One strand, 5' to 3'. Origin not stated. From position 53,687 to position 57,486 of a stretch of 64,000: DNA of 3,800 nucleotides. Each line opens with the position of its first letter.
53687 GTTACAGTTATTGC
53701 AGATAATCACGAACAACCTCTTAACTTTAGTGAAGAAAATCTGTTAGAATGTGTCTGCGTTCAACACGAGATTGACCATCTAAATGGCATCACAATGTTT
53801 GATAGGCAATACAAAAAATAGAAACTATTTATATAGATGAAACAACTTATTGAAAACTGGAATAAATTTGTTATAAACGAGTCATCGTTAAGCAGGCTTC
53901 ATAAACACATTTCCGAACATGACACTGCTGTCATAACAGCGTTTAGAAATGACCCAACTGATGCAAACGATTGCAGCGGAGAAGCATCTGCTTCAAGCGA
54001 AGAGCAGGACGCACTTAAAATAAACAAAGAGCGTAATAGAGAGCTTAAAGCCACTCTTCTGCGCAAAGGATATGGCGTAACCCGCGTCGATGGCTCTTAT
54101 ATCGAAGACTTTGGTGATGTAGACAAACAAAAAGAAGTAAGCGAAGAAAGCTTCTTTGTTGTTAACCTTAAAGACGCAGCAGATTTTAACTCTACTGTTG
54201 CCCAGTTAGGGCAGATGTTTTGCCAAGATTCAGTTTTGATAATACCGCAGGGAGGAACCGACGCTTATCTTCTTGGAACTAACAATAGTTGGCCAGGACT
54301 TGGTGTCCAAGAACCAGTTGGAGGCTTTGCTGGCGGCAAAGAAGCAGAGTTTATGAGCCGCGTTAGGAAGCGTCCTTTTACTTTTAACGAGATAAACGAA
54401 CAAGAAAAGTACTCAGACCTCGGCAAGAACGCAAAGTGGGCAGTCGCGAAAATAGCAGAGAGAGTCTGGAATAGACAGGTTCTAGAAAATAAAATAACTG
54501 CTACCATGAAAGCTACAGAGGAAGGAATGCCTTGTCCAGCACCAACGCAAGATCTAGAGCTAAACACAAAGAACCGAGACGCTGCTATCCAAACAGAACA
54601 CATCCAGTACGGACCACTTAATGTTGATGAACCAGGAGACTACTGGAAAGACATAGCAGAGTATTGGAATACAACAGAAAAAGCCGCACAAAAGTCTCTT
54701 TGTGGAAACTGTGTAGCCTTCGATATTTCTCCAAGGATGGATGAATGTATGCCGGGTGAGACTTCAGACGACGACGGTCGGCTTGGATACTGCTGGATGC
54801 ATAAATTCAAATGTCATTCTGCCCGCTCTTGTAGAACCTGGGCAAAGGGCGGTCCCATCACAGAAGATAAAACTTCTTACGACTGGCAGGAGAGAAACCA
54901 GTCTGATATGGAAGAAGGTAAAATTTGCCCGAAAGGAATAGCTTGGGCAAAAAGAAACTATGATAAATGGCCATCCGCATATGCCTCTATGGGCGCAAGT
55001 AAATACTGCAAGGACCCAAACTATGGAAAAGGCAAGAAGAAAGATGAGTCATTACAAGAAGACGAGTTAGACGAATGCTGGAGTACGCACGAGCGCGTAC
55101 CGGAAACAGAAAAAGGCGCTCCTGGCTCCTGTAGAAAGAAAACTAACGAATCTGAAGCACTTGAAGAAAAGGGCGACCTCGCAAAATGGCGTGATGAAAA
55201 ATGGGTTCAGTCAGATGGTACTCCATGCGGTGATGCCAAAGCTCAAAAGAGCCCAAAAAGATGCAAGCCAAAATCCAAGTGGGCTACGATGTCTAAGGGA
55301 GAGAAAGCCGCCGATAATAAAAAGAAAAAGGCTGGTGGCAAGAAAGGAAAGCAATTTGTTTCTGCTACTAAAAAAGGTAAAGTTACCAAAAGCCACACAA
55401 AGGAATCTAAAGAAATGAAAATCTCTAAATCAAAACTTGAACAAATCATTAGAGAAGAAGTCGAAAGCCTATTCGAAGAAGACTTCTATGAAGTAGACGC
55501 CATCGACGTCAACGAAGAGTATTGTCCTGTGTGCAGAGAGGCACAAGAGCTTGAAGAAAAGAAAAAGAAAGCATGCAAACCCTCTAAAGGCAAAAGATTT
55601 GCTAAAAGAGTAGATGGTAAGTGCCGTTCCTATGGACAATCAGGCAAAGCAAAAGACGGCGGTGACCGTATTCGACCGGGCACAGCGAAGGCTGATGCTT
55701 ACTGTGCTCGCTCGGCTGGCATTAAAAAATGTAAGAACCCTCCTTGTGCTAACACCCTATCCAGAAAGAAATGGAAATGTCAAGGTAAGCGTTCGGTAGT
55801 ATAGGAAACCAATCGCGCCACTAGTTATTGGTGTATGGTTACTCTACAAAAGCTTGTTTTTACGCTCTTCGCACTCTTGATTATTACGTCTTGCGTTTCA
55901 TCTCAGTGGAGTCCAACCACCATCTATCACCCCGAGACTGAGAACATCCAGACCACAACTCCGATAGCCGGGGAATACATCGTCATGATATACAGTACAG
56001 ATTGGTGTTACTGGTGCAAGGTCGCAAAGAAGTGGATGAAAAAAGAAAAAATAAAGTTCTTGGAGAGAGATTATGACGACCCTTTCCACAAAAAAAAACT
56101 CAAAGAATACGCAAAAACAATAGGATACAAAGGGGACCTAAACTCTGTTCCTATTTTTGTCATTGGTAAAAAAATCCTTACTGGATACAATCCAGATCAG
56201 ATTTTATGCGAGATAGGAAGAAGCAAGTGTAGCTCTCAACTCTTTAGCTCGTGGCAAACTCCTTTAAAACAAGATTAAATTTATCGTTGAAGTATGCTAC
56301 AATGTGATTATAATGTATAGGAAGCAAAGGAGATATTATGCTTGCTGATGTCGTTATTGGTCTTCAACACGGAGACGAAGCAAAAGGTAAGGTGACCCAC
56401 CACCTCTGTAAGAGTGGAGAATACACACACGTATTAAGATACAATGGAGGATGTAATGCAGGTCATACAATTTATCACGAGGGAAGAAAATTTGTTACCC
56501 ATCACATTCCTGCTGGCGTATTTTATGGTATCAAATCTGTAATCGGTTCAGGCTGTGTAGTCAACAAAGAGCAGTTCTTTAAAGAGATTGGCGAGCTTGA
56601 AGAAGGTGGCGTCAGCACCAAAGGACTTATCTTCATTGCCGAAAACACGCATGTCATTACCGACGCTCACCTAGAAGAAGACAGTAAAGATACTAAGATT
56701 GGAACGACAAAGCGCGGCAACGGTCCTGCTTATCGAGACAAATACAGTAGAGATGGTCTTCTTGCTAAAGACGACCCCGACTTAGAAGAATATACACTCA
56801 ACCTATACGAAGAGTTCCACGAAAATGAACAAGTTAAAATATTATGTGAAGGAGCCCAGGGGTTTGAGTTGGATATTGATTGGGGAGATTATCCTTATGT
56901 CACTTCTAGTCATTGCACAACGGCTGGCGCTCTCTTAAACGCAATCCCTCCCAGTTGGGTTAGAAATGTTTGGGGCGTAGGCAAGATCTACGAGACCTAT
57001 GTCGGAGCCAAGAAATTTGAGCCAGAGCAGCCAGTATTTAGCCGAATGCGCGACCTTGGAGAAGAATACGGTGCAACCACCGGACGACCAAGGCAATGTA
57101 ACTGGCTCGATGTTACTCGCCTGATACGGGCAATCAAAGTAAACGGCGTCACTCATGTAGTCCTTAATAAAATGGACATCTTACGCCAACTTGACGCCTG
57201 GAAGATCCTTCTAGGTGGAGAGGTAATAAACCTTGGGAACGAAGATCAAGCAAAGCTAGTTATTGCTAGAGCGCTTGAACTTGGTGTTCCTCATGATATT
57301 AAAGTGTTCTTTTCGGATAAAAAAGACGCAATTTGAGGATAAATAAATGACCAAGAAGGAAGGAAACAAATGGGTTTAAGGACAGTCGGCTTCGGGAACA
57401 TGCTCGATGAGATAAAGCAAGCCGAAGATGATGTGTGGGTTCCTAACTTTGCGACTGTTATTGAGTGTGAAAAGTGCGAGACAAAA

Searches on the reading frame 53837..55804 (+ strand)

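Call 25: search_protein_families(library=pfam, proteins=[window:53837-55804:+], max_evalue=0.001)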
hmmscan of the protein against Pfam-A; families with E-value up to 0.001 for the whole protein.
window:53837-55804:+ (655 aa): 1 family
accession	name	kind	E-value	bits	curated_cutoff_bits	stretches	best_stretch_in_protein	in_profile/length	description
PF23780.1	S-AdoMet_lyase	-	4.9e-13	49.6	28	1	51-166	4-109/133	S-Adenosylmethionine lyase family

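Call 98: search_protein_families(library=phrogs, proteins=[window:53837-55804:+], max_evalue=0.001)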
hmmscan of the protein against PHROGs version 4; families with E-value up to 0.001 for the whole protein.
window:53837-55804:+ (655 aa): 5 families
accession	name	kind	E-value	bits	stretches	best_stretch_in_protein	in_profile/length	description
phrog_30877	-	unknown function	1.1e-19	72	1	10-190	24-179/209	-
phrog_27331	-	unknown function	2.6e-17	63.8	1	362-403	3-44/50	-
phrog_2226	-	other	1.9e-07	31.9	1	57-146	16-102/142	SAM-dependent methyltransferase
phrog_14910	-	unknown function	4.7e-07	31.5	1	446-519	8-77/80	-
phrog_23735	-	unknown function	3.3e-06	28.7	1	446-507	2-71/81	-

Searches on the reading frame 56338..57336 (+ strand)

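Call 25: search_protein_families(library=pfam, proteins=[window:56338-57336:+], max_evalue=0.001)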
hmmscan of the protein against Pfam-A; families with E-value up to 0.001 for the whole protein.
window:56338-57336:+ (332 aa): 1 family
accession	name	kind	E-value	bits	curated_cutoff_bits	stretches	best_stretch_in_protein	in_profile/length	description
PF00709.27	Adenylsucc_synt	-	3.6e-82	276.8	27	2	5-145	1-147/416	Adenylosuccinate synthetase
